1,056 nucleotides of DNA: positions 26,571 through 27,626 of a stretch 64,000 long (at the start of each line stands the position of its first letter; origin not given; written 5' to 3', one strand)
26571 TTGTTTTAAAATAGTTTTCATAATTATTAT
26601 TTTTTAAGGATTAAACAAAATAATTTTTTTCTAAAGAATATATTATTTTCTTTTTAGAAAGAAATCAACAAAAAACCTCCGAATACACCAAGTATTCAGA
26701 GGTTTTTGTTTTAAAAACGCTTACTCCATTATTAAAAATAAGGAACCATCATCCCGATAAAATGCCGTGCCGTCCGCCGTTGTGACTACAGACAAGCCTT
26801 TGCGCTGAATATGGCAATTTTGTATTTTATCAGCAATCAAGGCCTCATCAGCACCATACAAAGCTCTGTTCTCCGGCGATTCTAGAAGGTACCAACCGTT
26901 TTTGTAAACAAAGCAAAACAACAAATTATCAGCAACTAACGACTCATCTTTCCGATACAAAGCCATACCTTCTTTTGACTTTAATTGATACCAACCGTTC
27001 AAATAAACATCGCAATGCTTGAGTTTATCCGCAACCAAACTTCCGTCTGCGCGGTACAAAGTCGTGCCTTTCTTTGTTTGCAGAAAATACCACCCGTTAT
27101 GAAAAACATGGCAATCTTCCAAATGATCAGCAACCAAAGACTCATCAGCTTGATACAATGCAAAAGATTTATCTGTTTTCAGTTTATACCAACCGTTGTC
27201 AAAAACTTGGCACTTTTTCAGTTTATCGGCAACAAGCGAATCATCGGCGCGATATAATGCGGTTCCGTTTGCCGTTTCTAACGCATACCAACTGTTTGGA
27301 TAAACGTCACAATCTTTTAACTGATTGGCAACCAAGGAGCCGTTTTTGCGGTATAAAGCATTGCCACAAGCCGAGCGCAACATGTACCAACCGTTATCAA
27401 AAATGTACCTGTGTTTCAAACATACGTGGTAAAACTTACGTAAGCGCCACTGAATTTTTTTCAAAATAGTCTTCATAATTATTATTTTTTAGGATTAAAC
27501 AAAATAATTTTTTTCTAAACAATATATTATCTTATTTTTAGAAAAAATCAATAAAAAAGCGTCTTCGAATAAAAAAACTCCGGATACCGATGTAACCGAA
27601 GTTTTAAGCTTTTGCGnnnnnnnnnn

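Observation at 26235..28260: Tandem array of three paralogous NGWY-repeat proteins with conserved leaders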

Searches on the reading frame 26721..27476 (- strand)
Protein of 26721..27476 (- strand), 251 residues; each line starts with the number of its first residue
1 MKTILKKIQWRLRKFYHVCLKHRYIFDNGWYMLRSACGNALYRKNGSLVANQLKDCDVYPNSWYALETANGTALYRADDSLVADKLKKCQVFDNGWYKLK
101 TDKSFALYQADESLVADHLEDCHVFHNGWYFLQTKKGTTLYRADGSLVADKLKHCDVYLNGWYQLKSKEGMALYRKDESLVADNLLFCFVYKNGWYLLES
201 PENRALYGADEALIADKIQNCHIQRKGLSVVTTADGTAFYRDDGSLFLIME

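Call 3: search_protein_families(library=pfam, proteins=[window:26721-27476:-], max_evalue=1)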
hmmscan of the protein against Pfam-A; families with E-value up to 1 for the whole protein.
window:26721-27476:- (251 aa): 7 families
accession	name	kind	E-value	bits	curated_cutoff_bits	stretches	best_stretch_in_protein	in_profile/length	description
PF10401.14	IRF-3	-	1.9e-05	25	27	1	133-183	71-121/180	Interferon-regulatory factor 3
PF23112.1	PUB62-63_C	-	0.0011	18.9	27.1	0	159-167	35-43/59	U-box protein 62/63 C-terminal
PF22692.1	LlgE_F_G_D1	-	0.0036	17.9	27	0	127-150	5-28/64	Flagellar hook protein FlgE/F/G D1 domain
PF10983.13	DUF2793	-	0.0095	16.2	27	0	126-145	56-75/87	Protein of unknown function (DUF2793)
PF20800.2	Xp10_P7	-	0.033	14.8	27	0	193-226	30-61/73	Xanthomonas phage Xp10 Transcription regulator P7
PF20100.4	DUF6490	-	0.066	13.7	23.7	0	217-244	11-38/127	Family of unknown function (DUF6490)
PF16045.11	LisH_2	-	0.24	10.9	27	0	113-120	3-10/28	LisH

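Call 4: search_protein_families(library=ncbifam, proteins=[window:26721-27476:-], max_evalue=1)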
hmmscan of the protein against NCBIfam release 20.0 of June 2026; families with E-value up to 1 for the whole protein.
window:26721-27476:- (251 aa): 5 families
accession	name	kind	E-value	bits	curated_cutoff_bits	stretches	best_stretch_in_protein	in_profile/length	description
NF033894.1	Eex_IncN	subfamily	0.0014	18.5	33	0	72-90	25-43/65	EexN family lipoprotein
NF011864.0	PRK15336.1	equivalog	0.15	12.3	186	1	96-164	55-124/135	SPI-1 type III secretion system chaperone SpaK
NF009281.1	PRK12641.1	equivalog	0.15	11.5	260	0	25-54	80-109/252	flagellar basal-body rod protein FlgF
NF009282.1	PRK12642.1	equivalog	0.26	10.6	242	0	38-76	60-99/239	flagellar basal-body rod protein FlgF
NF038163.1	bactofencin_A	equivalog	0.48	10.8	35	0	85-95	26-36/45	bactofencin A family cationic bacteriocin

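Call 5: find_homologous_proteins(query=window:26721-27476:-, max_evalue=0.001)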
Query window:26721-27476:- (251 aa): 3 proteins with E <= 0.001 among 4337 candidates.
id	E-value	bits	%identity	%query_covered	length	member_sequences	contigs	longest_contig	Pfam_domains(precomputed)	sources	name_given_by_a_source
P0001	1.3e-29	121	42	65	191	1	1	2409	-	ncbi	-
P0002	1.1e-10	59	29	65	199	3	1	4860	-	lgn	-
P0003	4.0e-7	47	27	54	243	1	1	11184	-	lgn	-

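Call 6: search_solved_structures(query=window:26721-27476:-, max_evalue=10)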
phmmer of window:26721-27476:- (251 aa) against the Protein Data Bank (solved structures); distinct sequences matched with E-value up to 10: 7.
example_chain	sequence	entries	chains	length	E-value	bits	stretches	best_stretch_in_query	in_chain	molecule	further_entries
2i9e_A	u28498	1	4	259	0.28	13.5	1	194-244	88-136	Triosephosphate isomerase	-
4c53_A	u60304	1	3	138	0.29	13.4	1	184-240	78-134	PRE-GLYCOPROTEIN POLYPROTEIN GP COMPLEX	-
6ooi_A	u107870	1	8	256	0.33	13.2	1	194-241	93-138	Triosephosphate isomerase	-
9r6m_A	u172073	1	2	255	0.55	12.5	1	194-250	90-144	Chloroplast triosephosphate isomerase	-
9qm7_A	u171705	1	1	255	0.56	12.5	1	194-250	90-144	Chloroplast triosephosphate isomerase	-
4mkn_A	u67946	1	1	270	0.62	12.4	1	194-250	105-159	Triosephosphate isomerase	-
7d62_A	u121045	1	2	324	1.2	11.4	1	158-224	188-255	PggH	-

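Call 14: find_encoding_contigs(protein=P0001, flank=10000)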
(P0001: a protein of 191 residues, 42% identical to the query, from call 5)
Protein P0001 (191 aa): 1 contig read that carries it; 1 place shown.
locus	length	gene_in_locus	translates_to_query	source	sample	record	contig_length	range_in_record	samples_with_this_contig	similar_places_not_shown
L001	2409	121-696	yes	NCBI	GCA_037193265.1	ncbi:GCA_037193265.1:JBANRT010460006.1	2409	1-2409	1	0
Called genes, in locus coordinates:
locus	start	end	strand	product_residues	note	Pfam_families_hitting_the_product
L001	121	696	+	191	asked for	-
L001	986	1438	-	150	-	PF00828:Ribosomal_L27A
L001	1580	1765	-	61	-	PF00327:Ribosomal_L30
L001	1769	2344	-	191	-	PF00333:Ribosomal_S5, PF03719:Ribosomal_S5_C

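Call 15: find_encoding_contigs(protein=P0003, flank=10000)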
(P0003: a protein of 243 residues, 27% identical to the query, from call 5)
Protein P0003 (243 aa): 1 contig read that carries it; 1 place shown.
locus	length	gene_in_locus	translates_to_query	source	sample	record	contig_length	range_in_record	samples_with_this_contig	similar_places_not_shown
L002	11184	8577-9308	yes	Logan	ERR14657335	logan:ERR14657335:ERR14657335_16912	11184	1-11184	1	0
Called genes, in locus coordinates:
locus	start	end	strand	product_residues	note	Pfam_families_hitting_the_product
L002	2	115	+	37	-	?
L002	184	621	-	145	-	-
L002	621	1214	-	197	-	PF14512:TM1586_NiRdase (faint), PF00881:Nitroreductase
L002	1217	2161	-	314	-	PF01545:Cation_efflux, PF16916:ZT_dimer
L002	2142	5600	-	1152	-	PF23357:DUF7088, PF09822:ABC_transp_aux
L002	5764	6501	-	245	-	PF00005:ABC_tran, PF02463:SMC_N (faint), PF13304:AAA_21 (weak)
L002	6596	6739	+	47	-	-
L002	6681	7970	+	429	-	-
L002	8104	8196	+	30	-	-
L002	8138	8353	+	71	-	-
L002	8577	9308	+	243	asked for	-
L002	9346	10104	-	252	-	PF08032:SpoU_sub_bind, PF00588:SpoU_methylase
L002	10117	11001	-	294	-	PF13580:SIS_2, PF22645:GKRP_SIS_N, PF01380:SIS, PF20741:GKRP-like_C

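Call 17: find_encoding_contigs(protein=P0002, flank=10000)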
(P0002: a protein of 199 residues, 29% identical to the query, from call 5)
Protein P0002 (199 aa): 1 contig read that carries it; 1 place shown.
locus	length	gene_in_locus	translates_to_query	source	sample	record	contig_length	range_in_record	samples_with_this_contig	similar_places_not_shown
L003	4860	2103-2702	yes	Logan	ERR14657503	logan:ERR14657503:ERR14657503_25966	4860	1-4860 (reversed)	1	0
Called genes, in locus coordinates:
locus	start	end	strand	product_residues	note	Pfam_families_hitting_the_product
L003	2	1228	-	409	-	?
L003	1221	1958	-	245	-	PF02463:SMC_N (faint), PF00005:ABC_tran, PF13304:AAA_21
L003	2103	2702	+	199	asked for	-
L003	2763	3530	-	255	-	PF08032:SpoU_sub_bind, PF00588:SpoU_methylase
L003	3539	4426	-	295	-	PF13580:SIS_2, PF22198:GKRP_SIS_2 (weak), PF22645:GKRP_SIS_N, PF01380:SIS, PF20741:GKRP-like_C (weak)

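Call 27: predict_structure(alignment_id=A1)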
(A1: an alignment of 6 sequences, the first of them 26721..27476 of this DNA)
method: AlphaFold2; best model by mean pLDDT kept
length: 251 residues; sequences in the alignment: 6
mean_pLDDT: 89.1   pTM: 0.76
mean pLDDT of the five models: 89.1, 88.4, 88.2, 87.3, 87.2
residues with pLDDT >= 90: 162; 70-90: 72; 50-70: 16; < 50: 1
segments of 3 or more residues with pLDDT < 50: none
pLDDT, mean of each block of 10 residues (from residue 1): 72 65 86 90 94 93 93 95 93 94 92 95 95 97 96 94 94 95 93 89 91 88 71 84 80 67
secondary structure, 60 per line:
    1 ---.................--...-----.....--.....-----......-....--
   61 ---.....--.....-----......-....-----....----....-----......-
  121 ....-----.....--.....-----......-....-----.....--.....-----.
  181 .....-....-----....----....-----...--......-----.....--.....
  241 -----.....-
elements in order: H4-20 E23-25 E31-35 E38-42 E48-53 E55-58 E64-68 E71-75 E81-86 E88-91 E97-100 E105-108 E114-119 E121-124 E130-134 E137-141 E147-152 E154-157 E163-167 E170-174 E180-185 E187-190 E196-199 E204-207 E213-215 E218-223 E229-233 E236-240 E246-250

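Call 31: fold_search(model_id=the predicted structure, library=pdb)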
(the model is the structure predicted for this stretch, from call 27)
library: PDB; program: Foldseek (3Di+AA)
matches with E <= 10: 1180; with E <= 0.001: 305
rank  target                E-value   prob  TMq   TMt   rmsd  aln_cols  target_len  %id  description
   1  7ax2                  2.3e-08  1.00  0.40  0.35   9.2       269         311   11  Crystal structure of the computationally designed Scone-E protein co-crystallized with STA, form b (released 2021-01-13)
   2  8bbg_A                6.0e-07  1.00  0.40  0.12   8.9       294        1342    9  Structure of the IFT-A complex; anterograde IFT-A train model (released 2022-12-21)
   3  8bbf_A                8.6e-07  1.00  0.41  0.18   8.8       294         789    9  Structure of the IFT-A complex; IFT-A1 module (released 2022-12-07)
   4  1q7f_B                1.5e-06  1.00  0.30  0.28  11.2       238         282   11  Brain Tumor NHL domain (released 2003-10-21)
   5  8w3v_A                1.7e-06  1.00  0.40  0.33   9.6       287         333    9  Crystal structure of human WDR41 (released 2024-03-27)
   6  4zlr_A                1.8e-06  1.00  0.29  0.27  11.5       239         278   10  Structure of the Brat-NHL domain bound to consensus RNA motif (released 2015-11-11)
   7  5ex7_A                2.5e-06  1.00  0.30  0.28  11.3       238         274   10  Crystal structure of Brat NHL domain in complex with an 8-nt hunchback mRNA (released 2015-12-09)
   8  4zlr_B                2.8e-06  1.00  0.30  0.28  11.3       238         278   10  Structure of the Brat-NHL domain bound to consensus RNA motif (released 2015-11-11)
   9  4a2m_A                3.2e-06  1.00  0.27  0.12  15.9       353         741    9  Structure of the periplasmic domain of the heparin and heparan sulphate sensing hybrid two component system BT4663 in  (released 2012-05-02)
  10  8hmc_A                3.6e-06  1.00  0.35  0.16  13.8       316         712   10  base module state 1 of Tetrahymena IFT-A (released 2023-06-14)
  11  9qpq_D                3.7e-06  1.00  0.29  0.16  14.4       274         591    7  The structure of the COPI leaf bound to GOLPH3 (released 2025-10-22)
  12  9f8t_A                3.9e-06  1.00  0.31  0.24  11.4       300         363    9  Clathrin terminal domain complexed with C-terminus of AAK1L (released 2025-05-21)
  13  5m5r_A                4.1e-06  1.00  0.31  0.25  11.2       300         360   10  Clathrin heavy chain N-terminal domain bound to beta2 adaptin clathrin box motif (released 2016-11-09)
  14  3ott_B                4.4e-06  1.00  0.31  0.15  13.8       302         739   11  Crystal Structure of the extracellular domain of the putative one component system BT4673 from B. thetaiotaomicron (released 2011-08-10)
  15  5m11                  5.3e-06  1.00  0.34  0.16  11.2       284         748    7  Structural and functional probing of PorZ, an essential bacterial surface component of the type-IX secretion system of h (released 2016-11-09)
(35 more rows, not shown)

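Call 45: search_protein_families(library=pfam, alignment_id=A5, max_evalue=1)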
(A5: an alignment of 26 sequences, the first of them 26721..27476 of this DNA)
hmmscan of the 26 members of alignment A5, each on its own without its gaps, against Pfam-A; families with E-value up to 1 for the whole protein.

A. member 1, window:26721-27476:- (251 aa): 7 families
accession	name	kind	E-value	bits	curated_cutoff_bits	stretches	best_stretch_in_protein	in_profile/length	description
PF10401.14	IRF-3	-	1.9e-05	25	27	1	133-183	71-121/180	Interferon-regulatory factor 3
PF23112.1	PUB62-63_C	-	0.0011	18.9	27.1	0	159-167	35-43/59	U-box protein 62/63 C-terminal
PF22692.1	LlgE_F_G_D1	-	0.0036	17.9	27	0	127-150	5-28/64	Flagellar hook protein FlgE/F/G D1 domain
PF10983.13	DUF2793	-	0.0095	16.2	27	0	126-145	56-75/87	Protein of unknown function (DUF2793)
PF20800.2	Xp10_P7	-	0.033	14.8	27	0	193-226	30-61/73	Xanthomonas phage Xp10 Transcription regulator P7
PF20100.4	DUF6490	-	0.066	13.7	23.7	0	217-244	11-38/127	Family of unknown function (DUF6490)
PF16045.11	LisH_2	-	0.24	10.9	27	0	113-120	3-10/28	LisH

B. families by the number of members that match (of 26 scanned): 27 families (the first 25 are shown)
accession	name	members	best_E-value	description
PF10401.14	IRF-3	3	1.9e-05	Interferon-regulatory factor 3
PF23112.1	PUB62-63_C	3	0.0011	U-box protein 62/63 C-terminal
PF10983.13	DUF2793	2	0.0095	Protein of unknown function (DUF2793)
PF00932.25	LTD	2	0.013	Lamin Tail Domain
PF10893.13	Phage_186_Fil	2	0.024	Bacteriophage 186, Fil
PF20800.2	Xp10_P7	2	0.033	Xanthomonas phage Xp10 Transcription regulator P7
PF10382.14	ZGRF1-like_N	1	0.0015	DNA helicase ZGRF1-like, N-terminal domain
PF22692.1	LlgE_F_G_D1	1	0.0036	Flagellar hook protein FlgE/F/G D1 domain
PF21784.3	Bflower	1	0.018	4-fold beta flower protein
PF23157.1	DUF7055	1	0.04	Domain of unknown function (DUF7055)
PF08239.17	SH3_3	1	0.048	Bacterial SH3 domain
PF20100.4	DUF6490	1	0.066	Family of unknown function (DUF6490)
PF03640.20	Lipoprotein_15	1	0.07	Secreted repeat of unknown function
PF02428.20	Prot_inhib_II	1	0.081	Potato type II proteinase inhibitor family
PF10411.14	DsbC_N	1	0.11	Disulfide bond isomerase protein N-terminal domain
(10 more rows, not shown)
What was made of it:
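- On Bacterial SH3 (SH3_3): 1 of 26 members, at E=0.048 (call 45).
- Closest known: Bacterial SH3. Different: SH3_3 was hit by 1 of 26 members, at E=0.048 (call 45).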

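Call 67: fold_search(model_id=the predicted structure, library=viral)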
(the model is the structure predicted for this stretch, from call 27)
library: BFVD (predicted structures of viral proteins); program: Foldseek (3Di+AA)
matches with E <= 10: 984; with E <= 0.001: 69
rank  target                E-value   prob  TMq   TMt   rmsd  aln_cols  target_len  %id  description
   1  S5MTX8                4.4e-08  1.00  0.31  0.24  12.0       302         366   10  Uncharacterized protein [Brevibacillus phage Jimmer1]
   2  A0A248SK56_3          1.5e-07  1.00  0.35  0.12  10.8       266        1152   11  (no name in the UniProt tables at hand)
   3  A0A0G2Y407            1.9e-07  1.00  0.38  0.23  14.5       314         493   10  WD40 family protein [Acanthamoeba polyphaga mimivirus Kroon]
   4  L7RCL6                2.7e-07  1.00  0.39  0.25  12.4       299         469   10  BTB/POZ domain-containing protein [Acanthamoeba polyphaga moumouvirus]
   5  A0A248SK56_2          3.2e-07  1.00  0.35  0.12  11.8       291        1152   10  (no name in the UniProt tables at hand)
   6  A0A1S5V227            3.9e-07  1.00  0.34  0.21  11.6       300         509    9  (no name in the UniProt tables at hand)
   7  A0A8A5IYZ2            5.3e-07  1.00  0.40  0.25  10.7       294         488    7  (no name in the UniProt tables at hand)
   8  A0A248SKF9            6.2e-07  1.00  0.32  0.12  10.8       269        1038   12  (no name in the UniProt tables at hand)
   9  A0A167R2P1            8.3e-07  1.00  0.40  0.26  11.8       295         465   10  Putative BTB/POZ domain-containing protein [Powai lake megavirus]
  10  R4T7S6                8.8e-07  1.00  0.47  0.33   7.3       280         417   10  Pyrrolo-quinoline quinone repeat domain-containing protein [Haloarcula californiae tailed virus 2]
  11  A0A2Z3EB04            1.7e-06  1.00  0.39  0.25   9.0       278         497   12  (no name in the UniProt tables at hand)
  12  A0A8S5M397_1          1.8e-06  1.00  0.33  0.13  11.2       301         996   12  FdeC-like protein [Siphoviridae sp. ctqpo8]
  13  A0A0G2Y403            1.9e-06  1.00  0.36  0.22  14.4       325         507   10  WD40 family protein [Acanthamoeba polyphaga mimivirus Kroon]
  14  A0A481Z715            3.8e-06  1.00  0.53  0.32   6.7       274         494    9  Uncharacterized protein [Pithovirus LCPAC104]
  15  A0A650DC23            4.9e-06  1.00  0.36  0.41   7.5       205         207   10  (no name in the UniProt tables at hand)
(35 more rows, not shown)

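Call 69: search_dna_similar(query=window:26721-27476:-, collection=phages, mode=protein, max_evalue=0.001, max_rows=10)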
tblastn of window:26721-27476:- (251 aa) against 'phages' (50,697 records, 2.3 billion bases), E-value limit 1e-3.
No match.

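Call 70: search_dna_similar(query=window:26721-27476:-, collection=plasmids, mode=protein, max_evalue=0.001, max_rows=10)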
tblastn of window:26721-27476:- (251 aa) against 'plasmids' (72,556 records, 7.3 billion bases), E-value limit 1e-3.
No match.

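Call 73: search_protein_families(library=phrogs, proteins=[window:26721-27476:-], max_evalue=0.1)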
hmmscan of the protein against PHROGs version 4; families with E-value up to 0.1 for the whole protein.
window:26721-27476:- (251 aa): 7 families
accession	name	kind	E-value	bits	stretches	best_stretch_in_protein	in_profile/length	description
phrog_22927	-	unknown function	0.00014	22.8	0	157-176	19-38/55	-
phrog_23963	-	unknown function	0.00046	21.3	0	166-188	36-58/64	-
phrog_6208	-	unknown function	0.00083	20.3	0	139-166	33-60/95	-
phrog_9978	-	unknown function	0.0064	17.2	0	22-36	20-34/54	-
phrog_33725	-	unknown function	0.028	14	0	81-119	310-347/395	-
phrog_37028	-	unknown function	0.041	14.9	0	24-59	115-150/164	-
phrog_17888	-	unknown function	0.079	14.4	0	27-102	56-130/137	-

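Call 74: search_protein_families(library=padloc, proteins=[window:26721-27476:-], max_evalue=0.1)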
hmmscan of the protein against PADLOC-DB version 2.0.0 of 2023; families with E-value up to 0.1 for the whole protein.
window:26721-27476:- (251 aa): 0 families

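Call 91: search_protein_families(library=phrogs, proteins=[P0001], max_evalue=0.01)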
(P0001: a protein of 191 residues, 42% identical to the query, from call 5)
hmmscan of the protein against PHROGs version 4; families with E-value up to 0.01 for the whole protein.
P0001 (191 aa): 0 families
